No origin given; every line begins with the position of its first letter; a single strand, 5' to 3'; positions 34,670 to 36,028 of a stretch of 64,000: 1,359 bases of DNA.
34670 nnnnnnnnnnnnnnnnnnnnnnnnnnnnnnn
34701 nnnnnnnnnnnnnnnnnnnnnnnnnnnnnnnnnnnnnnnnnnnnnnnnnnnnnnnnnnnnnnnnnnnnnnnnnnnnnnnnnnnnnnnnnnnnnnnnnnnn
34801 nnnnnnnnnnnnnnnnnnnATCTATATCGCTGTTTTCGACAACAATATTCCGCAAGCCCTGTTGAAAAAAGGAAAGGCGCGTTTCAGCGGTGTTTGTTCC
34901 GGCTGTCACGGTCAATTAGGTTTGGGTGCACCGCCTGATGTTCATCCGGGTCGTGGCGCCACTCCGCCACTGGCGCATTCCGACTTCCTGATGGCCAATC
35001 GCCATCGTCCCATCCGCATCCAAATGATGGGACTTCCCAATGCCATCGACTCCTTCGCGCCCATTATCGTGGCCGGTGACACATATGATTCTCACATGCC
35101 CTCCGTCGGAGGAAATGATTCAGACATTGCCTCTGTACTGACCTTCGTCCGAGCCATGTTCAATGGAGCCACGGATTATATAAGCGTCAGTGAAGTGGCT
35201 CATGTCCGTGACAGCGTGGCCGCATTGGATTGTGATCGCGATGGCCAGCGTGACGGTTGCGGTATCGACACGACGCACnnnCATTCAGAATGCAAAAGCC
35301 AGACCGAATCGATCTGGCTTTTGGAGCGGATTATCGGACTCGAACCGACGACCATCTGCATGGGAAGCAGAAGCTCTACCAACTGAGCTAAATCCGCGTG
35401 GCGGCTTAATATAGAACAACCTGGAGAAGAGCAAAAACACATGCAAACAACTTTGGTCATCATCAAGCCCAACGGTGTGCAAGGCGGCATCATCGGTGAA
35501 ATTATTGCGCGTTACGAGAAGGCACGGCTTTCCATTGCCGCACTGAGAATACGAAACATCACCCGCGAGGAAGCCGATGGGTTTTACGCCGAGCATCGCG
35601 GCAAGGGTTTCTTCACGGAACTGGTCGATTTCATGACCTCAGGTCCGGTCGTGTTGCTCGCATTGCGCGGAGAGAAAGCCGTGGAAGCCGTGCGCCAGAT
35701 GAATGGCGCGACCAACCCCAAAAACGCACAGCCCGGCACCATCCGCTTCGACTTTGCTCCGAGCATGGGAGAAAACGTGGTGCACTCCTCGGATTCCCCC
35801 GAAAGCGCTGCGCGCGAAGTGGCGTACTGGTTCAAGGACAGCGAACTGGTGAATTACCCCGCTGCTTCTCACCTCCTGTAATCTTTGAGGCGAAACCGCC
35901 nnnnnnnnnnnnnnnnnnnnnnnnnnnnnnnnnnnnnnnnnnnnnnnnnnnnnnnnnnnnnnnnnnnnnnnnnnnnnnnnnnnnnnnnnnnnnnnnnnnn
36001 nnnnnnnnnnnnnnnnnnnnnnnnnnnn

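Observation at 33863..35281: Unusual fusion: lipoprotein with four He_PIG Ig-like repeats and a C-terminal cytochrome c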

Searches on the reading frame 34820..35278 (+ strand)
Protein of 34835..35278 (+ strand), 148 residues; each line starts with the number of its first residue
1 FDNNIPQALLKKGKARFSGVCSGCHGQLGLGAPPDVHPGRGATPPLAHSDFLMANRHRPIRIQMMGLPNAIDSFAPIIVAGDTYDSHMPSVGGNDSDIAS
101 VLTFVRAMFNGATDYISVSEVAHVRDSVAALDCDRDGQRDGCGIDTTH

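Call 21: find_homologous_proteins(query=window:34835-35278:+)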
Query window:34835-35278:+: 14 candidates shared short words with the query, none scored E <= 0.001.

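Call 38: search_protein_representatives(protein=window:34835-35278:+)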
Query: 148 residues. Proteins with E-value up to 0.001 (for the whole library): 796; up to 1e-10: 43; up to 1e-30: 3. The best 150 are listed.
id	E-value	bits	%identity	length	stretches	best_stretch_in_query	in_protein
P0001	5.9e-95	331.8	100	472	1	1-148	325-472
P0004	2.1e-34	135.2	54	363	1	2-148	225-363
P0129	2.8e-32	128.3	54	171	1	2-138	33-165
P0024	2.3e-27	112.3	56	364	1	4-133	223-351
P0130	6.5e-23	97.9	46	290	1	1-131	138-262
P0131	1.5e-20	90.3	50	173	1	8-127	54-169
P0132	3.6e-19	85.8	51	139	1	3-129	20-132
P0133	4.5e-18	82.2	52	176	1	1-133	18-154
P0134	8.4e-18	81.3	46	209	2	7-114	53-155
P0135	1.7e-17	80.3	56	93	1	53-147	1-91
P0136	3.4e-17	79.3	47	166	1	7-128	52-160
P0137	3.8e-17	79.2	50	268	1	4-130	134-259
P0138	3.9e-17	79.2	38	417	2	11-127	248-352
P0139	7.7e-17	78.2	36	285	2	13-126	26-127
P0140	1.2e-16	77.6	38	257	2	12-130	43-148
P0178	5.6e-10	55.9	49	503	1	13-127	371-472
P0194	2.8e-09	53.6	47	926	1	9-126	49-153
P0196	3.1e-09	53.5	47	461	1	8-115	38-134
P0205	6.0e-09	52.6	38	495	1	7-127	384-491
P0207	6.5e-09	52.5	32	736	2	11-125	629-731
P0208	6.8e-09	52.4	40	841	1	10-125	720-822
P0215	1.5e-08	51.3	35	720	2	12-132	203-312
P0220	1.9e-08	50.9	45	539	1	17-127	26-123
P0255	1.4e-07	48.1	36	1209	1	7-130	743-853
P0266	2.2e-07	47.5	45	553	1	5-128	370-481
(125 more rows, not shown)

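Call 41: search_protein_families(library=pfam, alignment_id=A2, max_evalue=0.001)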
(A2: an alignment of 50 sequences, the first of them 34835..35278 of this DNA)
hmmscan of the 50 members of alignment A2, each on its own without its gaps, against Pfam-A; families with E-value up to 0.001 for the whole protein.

A. member 1, window:34835-35278:+ (148 aa): 2 families
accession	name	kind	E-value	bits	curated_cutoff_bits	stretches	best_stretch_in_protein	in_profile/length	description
PF13442.11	Cytochrome_CBB3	-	0.00027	21.7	27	1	10-104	3-67/68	Cytochrome C oxidase, cbb3-type, subunit III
PF00034.26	Cytochrom_C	-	0.00072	21.3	21.3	0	11-50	2-34/90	Cytochrome c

B. families by the number of members that match (of 50 scanned): 7 families
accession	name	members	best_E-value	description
PF13442.11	Cytochrome_CBB3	47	4.6e-13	Cytochrome C oxidase, cbb3-type, subunit III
PF00034.26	Cytochrom_C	44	2.3e-13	Cytochrome c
PF13927.12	Ig_3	2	4.5e-08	Immunoglobulin domain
PF13895.12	Ig_2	2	1.7e-06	Immunoglobulin domain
PF05345.18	He_PIG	1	7.3e-11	Putative Ig domain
PF07679.22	I-set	1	2.9e-05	Immunoglobulin I-set domain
PF13860.13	FlgD_ig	1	0.00033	FlgD Ig-like domain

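Call 44: predict_structure(alignment_id=A2)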
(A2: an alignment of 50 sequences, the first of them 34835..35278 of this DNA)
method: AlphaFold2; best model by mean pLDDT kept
length: 148 residues; sequences in the alignment: 50
mean_pLDDT: 88.8   pTM: 0.84
mean pLDDT of the five models: 88.8, 88.0, 87.9, 87.7, 86.5
residues with pLDDT >= 90: 103; 70-90: 26; 50-70: 16; < 50: 3
segments of 3 or more residues with pLDDT < 50: 146-148
pLDDT, mean of each block of 10 residues (from residue 1): 85 98 97 79 92 95 93 85 90 97 98 97 95 72 51
secondary structure, 60 per line:
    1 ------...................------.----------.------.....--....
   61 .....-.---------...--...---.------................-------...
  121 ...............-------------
elements in order: H7-25 H50-54 H57-65 E77-79 E82-84 H95-110 H118-135

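Call 48: fold_search(model_id=the predicted structure, library=pdb)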
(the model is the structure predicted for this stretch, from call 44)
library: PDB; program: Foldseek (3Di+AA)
matches with E <= 10: 119; with E <= 0.001: 28
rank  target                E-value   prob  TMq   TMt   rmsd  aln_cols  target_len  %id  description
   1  9fuk                  3.1e-07  1.00  0.69  0.23   1.4       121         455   36  CRYSTAL STRUCTURE OF NITRIC OXIDE-TREATED Q262N MUTANT OF THREE-DOMAIN HEME-CU NITRITE REDUCTASE FROM RALSTONIA PICKETTI (released 2025-07-09)
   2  9fuh                  3.6e-07  1.00  0.69  0.23   1.4       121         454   36  CRYSTAL STRUCTURE OF REDUCED WILD TYPE THREE-DOMAIN HEME-CU NITRITE REDUCTASE FROM RALSTONIA PICKETTII (released 2025-07-09)
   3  9fuj                  4.1e-07  1.00  0.69  0.23   1.4       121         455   36  CRYSTAL STRUCTURE OF REDUCED F295L MUTANT OF THREE-DOMAIN HEME-CU NITRITE REDUCTASE FROM RALSTONIA PICKETTII (released 2025-07-09)
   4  9fom                  5.4e-07  1.00  0.69  0.23   1.4       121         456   36  CRYSTAL STRUCTURE OF AS-ISOLATED F295L MUTANT OF THREE-DOMAIN HEME-CU NITRITE REDUCTASE FROM RALSTONIA PICKETTII (released 2025-06-25)
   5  8qgf                  6.1e-07  1.00  0.69  0.23   1.4       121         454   36  CRYSTAL STRUCTURE OF AS-ISOLATED M148L MUTANT OF THREE-DOMAIN HEME-CU NITRITE REDUCTASE FROM RALSTONIA PICKETTII (released 2024-09-11)
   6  6qpz_A                6.8e-07  1.00  0.69  0.23   1.4       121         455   36  Crystal structure of as isolated Y323E mutant of haem-Cu containing nitrite reductase from Ralstonia pickettii (released 2019-11-06)
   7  3zbm                  7.3e-07  1.00  0.69  0.23   1.4       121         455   36  Structure of M92A variant of three-domain heme-Cu nitrite reductase from Ralstonia pickettii (released 2013-04-03)
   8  9fui                  7.7e-07  1.00  0.69  0.23   1.4       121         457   36  CRYSTAL STRUCTURE OF NITRIC OXIDE TREATED F295L MUTANT OF THREE-DOMAIN HEME-CU NITRITE REDUCTASE FROM RALSTONIA PICKETTI (released 2025-07-09)
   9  6qpv_A                7.7e-07  1.00  0.69  0.23   1.4       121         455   36  Crystal structure of as isolated Y323A mutant of haem-Cu containing nitrite reductase from Ralstonia pickettii (released 2019-11-06)
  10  3ziy                  8.6e-07  1.00  0.69  0.23   1.4       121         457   36  Structure of three-domain heme-Cu nitrite reductase from Ralstonia pickettii at 1.01 A resolution (released 2013-03-27)
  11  6fja                  9.1e-07  1.00  0.68  0.23   1.4       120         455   37  Crystal structure of T2D three-domain heme-Cu nitrite reductase from Ralstonia pickettii (released 2018-06-27)
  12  4ax3_B                9.6e-07  1.00  0.68  0.23   1.5       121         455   36  Structure of three-domain heme-Cu nitrite reductase from Ralstonia pickettii at 1.6 A resolution (released 2013-03-27)
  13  6qpx_A                1.1e-06  1.00  0.69  0.23   1.4       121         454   36  Crystal structure of nitrite bound Y323A mutant of haem-Cu containing nitrite reductase from Ralstonia pickettii (released 2019-11-06)
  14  6qpz_I                1.1e-06  1.00  0.69  0.23   1.4       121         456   36  Crystal structure of as isolated Y323E mutant of haem-Cu containing nitrite reductase from Ralstonia pickettii (released 2019-11-06)
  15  6qq1                  1.1e-06  1.00  0.69  0.23   1.4       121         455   36  Crystal structure of as isolated Y323F mutant of haem-Cu containing nitrite reductase from Ralstonia pickettii (released 2019-11-06)
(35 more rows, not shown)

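Call 50: find_related_loci(query=A4, collection=metagenome_contigs, flank=8000)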
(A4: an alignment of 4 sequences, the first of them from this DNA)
Query A4 (153 aa) in metagenome_contigs; peptide patterns used: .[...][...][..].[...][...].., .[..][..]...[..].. (x = any residue, [..] = any of these).
600 stretches matched a pattern (row limit reached: there are more); 21 encode a relative of the query (tblastn E <= 1e-3); 21 distinct loci.
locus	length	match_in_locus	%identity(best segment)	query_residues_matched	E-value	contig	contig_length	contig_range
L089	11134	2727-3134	52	1-145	1e-41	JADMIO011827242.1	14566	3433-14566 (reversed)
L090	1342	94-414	38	15-133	1e-21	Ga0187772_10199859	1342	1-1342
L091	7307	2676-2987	41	15-130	2e-21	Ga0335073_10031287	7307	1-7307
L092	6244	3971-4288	40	15-132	2e-21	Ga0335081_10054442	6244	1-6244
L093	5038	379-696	39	15-132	3e-21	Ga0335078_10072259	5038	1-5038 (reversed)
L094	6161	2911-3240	37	18-140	5e-21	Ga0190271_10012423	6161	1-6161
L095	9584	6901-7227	38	12-132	8e-21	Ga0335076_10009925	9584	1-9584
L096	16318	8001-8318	39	15-132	2e-20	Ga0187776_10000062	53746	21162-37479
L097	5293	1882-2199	38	15-132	5e-20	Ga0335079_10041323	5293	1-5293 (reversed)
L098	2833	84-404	37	15-133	9e-19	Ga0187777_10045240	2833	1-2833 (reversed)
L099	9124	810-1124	38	15-131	2e-18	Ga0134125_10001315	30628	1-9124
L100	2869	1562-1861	35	14-126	7e-16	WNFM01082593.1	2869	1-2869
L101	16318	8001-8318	37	18-135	8e-16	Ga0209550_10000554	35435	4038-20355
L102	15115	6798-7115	34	12-130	1e-14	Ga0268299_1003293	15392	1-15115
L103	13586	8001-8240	40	49-133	2e-14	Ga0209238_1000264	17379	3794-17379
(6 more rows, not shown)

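Call 53: search_protein_families(library=ncbifam, proteins=[L089:8-1636:+, L089:3205-4401:+], max_evalue=0.01)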
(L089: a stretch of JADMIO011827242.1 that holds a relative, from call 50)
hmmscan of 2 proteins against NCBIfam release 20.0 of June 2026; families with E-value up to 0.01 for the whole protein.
L089:8-1636:+ (543 aa): 1 family
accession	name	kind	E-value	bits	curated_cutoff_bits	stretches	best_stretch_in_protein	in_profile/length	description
TIGR02604.1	Piru_Ver_Nterm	subfamily_domain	0.0037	16.7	122.2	0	114-425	120-339/367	PVC-type heme-binding CxxCH protein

L089:3205-4401:+ (399 aa): 1 family
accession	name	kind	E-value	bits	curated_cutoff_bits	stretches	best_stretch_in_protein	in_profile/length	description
NF053688.1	BamI_Bacteroidota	equivalog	0.00036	19.9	370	0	149-232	200-286/452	BamI family beta-barrel-assembly machinery protein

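Call 54: search_protein_families(library=pfam, proteins=[L089:8-1636:+, L089:3205-4401:+], max_evalue=0.01)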
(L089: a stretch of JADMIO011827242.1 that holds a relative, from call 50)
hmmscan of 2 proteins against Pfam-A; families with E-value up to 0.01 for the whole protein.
L089:8-1636:+ (543 aa): 1 family
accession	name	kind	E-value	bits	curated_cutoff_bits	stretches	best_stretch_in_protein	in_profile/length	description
PF07995.17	GSDH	-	4.6e-18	66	25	1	12-287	10-254/332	Glucose / Sorbosone dehydrogenase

L089:3205-4401:+ (399 aa): 3 families
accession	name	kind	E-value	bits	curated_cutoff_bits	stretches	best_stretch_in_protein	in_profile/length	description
PF19755.4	DUF6242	-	2.6e-05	24.6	29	0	112-189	144-217/217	Domain of unknown function (DUF6242)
PF22898.2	NOMO1-like_1st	-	0.003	18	27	1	345-389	16-57/85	BOS complex subunit NOMO1-like, first beta sandwich domain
PF13312.11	DUF4081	-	0.0039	17.8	25.3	0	235-260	8-33/105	Domain of unknown function (DUF4081)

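Call 70: search_protein_families(library=pfam, proteins=[P0178, P0205, P0207, P0208, P0255, P0194, P0215, P0266, P0220, P0196], max_evalue=0.0001)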
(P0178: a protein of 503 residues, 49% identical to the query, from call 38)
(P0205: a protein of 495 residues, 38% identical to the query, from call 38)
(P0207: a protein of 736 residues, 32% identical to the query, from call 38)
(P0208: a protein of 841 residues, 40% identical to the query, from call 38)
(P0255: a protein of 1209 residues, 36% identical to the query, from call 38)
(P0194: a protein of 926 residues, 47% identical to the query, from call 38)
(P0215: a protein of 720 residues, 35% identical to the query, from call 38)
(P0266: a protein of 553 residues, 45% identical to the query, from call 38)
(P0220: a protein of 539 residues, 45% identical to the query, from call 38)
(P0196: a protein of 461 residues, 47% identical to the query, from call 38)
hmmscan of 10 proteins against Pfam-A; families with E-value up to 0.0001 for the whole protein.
P0178 (503 aa): 3 families
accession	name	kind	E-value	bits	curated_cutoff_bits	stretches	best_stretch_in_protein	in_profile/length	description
PF00034.26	Cytochrom_C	-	3.2e-08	35.2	21.3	1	370-449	3-85/90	Cytochrome c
PF07731.20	Cu-oxidase_2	-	6.2e-07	29.7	20.4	0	231-312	24-113/137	Multicopper oxidase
PF07732.21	Cu-oxidase_3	-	3e-06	27.7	21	0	74-184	4-117/119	Multicopper oxidase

P0205 (495 aa): 8 families
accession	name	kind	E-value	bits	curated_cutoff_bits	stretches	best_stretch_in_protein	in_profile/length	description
PF13424.12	TPR_12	-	1.3e-32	112.3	30.1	4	161-232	4-75/77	Tetratricopeptide repeat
PF24885.1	TPR_NPHP3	-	1.3e-18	67.7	100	2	179-236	160-217/239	Nephrocystin-3 TPR domain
PF13374.12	TPR_10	-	2.1e-13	50.2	27.5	0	167-198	9-40/42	Tetratricopeptide repeat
PF00034.26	Cytochrom_C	-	7.8e-10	40.4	21.3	1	390-473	4-90/90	Cytochrome c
PF17874.7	TPR_MalT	-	2.4e-09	37.4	45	1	117-358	79-309/336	MalT-like TPR region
PF13181.12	TPR_8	-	1.1e-08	35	25.7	0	246-273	3-30/34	Tetratricopeptide repeat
PF07719.23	TPR_2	-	1.8e-05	25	27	0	161-191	2-32/34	Tetratricopeptide repeat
PF00515.34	TPR_1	-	3.8e-05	23.7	27.8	0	250-273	7-30/34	Tetratricopeptide repeat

P0207 (736 aa): 3 families
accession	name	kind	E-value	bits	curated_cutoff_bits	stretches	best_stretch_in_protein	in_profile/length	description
PF00034.26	Cytochrom_C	-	1.4e-23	84.4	21.3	2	630-714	3-90/90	Cytochrome c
PF13442.11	Cytochrome_CBB3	-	3.7e-12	46.8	27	0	412-494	3-68/68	Cytochrome C oxidase, cbb3-type, subunit III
PF07732.21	Cu-oxidase_3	-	7.3e-08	32.9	21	1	60-170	5-118/119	Multicopper oxidase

P0208 (841 aa): 3 families
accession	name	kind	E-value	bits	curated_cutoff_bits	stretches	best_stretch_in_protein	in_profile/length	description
PF23500.1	DUF7133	-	2.8e-82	277.5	27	1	41-417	3-384/385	Domain of unknown function (DUF7133)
PF00034.26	Cytochrom_C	-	2.7e-08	35.5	21.3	1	721-805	2-89/90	Cytochrome c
PF13442.11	Cytochrome_CBB3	-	4.2e-07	30.6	27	1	720-802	3-68/68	Cytochrome C oxidase, cbb3-type, subunit III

P0255 (1209 aa): 4 families
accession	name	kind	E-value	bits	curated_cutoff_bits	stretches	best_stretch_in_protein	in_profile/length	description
PF23500.1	DUF7133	-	1.5e-95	321.2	27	1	49-422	1-383/385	Domain of unknown function (DUF7133)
PF06439.18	3keto-disac_hyd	-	4e-32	112.2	26.8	1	883-1058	4-186/187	3-keto-disaccharide hydrolase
PF00034.26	Cytochrom_C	-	2.7e-08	35.5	21.3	1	746-827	1-85/90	Cytochrome c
PF13442.11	Cytochrome_CBB3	-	9.4e-08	32.7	27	1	746-827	3-67/68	Cytochrome C oxidase, cbb3-type, subunit III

P0194 (926 aa): 7 families
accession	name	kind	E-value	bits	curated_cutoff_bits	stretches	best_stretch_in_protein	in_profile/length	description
PF00041.27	fn3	-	9.6e-47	157.6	25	4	278-357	3-79/84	Fibronectin type III domain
PF05345.18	He_PIG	-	2.2e-13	50.9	24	2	192-271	6-95/96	Putative Ig domain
PF25059.1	FN3_DSCAM-DSCAML_C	-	7.7e-11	42.6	39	0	778-808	42-72/89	DSCAM/DSCAML C-terminal Fn3-like domain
PF00034.26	Cytochrom_C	-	1.6e-08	36.2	21.3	1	50-135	1-88/90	Cytochrome c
PF16656.11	Pur_ac_phosph_N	-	2.3e-08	34.9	30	0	290-348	15-82/93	Purple acid Phosphatase, N-terminal domain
PF13442.11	Cytochrome_CBB3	-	5.1e-07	30.4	27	1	50-133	3-68/68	Cytochrome C oxidase, cbb3-type, subunit III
PF10179.15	NDNF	-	1.3e-05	25.7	27.3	0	323-349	85-111/127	Neuron-derived neurotrophic factor, first Fn(III) domain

P0215 (720 aa): 3 families
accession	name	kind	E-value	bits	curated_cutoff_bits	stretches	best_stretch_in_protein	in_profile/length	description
PF00034.26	Cytochrom_C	-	4e-21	76.6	21.3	2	60-148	4-90/90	Cytochrome c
PF13442.11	Cytochrome_CBB3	-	7.7e-17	61.8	27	2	60-144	6-68/68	Cytochrome C oxidase, cbb3-type, subunit III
PF07691.17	PA14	-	1.1e-05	25.7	24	1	372-461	35-133/147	PA14 domain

P0266 (553 aa): 3 families
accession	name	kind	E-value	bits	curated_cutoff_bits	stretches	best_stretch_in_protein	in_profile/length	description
PF00034.26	Cytochrom_C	-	2.5e-20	74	21.3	1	377-460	3-88/90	Cytochrome c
PF13442.11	Cytochrome_CBB3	-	1.8e-10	41.4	27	0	384-458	13-68/68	Cytochrome C oxidase, cbb3-type, subunit III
PF13646.12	HEAT_2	-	1.4e-05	25.7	27.7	1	50-115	11-77/88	HEAT repeats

P0220 (539 aa): 4 families
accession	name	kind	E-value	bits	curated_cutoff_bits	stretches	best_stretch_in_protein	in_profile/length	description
PF07995.17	GSDH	-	2.5e-13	50.5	25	1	273-409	111-247/332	Glucose / Sorbosone dehydrogenase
PF00034.26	Cytochrom_C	-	7.4e-10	40.5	21.3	1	23-103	5-88/90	Cytochrome c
PF23500.1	DUF7133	-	3.4e-07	30.4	27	1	274-456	131-290/385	Domain of unknown function (DUF7133)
PF13442.11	Cytochrome_CBB3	-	9.1e-06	26.3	27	1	22-101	6-68/68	Cytochrome C oxidase, cbb3-type, subunit III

P0196 (461 aa): 4 families
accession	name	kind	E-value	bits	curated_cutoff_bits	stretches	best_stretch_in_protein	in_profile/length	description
PF00041.27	fn3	-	3.6e-14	53.2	25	1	275-358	2-82/84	Fibronectin type III domain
PF05345.18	He_PIG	-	2e-08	35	24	1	199-268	15-95/96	Putative Ig domain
PF13442.11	Cytochrome_CBB3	-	2.9e-07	31.1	27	1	41-124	4-68/68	Cytochrome C oxidase, cbb3-type, subunit III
PF00034.26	Cytochrom_C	-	1.2e-05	27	21.3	1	41-125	2-87/90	Cytochrome c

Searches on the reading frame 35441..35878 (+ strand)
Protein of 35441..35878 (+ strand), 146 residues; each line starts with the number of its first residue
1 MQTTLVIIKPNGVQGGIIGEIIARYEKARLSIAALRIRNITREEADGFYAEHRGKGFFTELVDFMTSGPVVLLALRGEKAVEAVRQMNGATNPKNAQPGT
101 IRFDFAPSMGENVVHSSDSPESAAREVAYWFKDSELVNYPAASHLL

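Call 9: search_protein_families(library=pfam, proteins=[window:35441-35878:+], max_evalue=0.001)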
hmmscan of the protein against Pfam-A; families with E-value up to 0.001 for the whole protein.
window:35441-35878:+ (146 aa): 1 family
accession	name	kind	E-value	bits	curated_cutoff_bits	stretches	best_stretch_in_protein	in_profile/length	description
PF00334.24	NDK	-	7.9e-53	178.4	27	1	2-135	1-134/135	Nucleoside diphosphate kinase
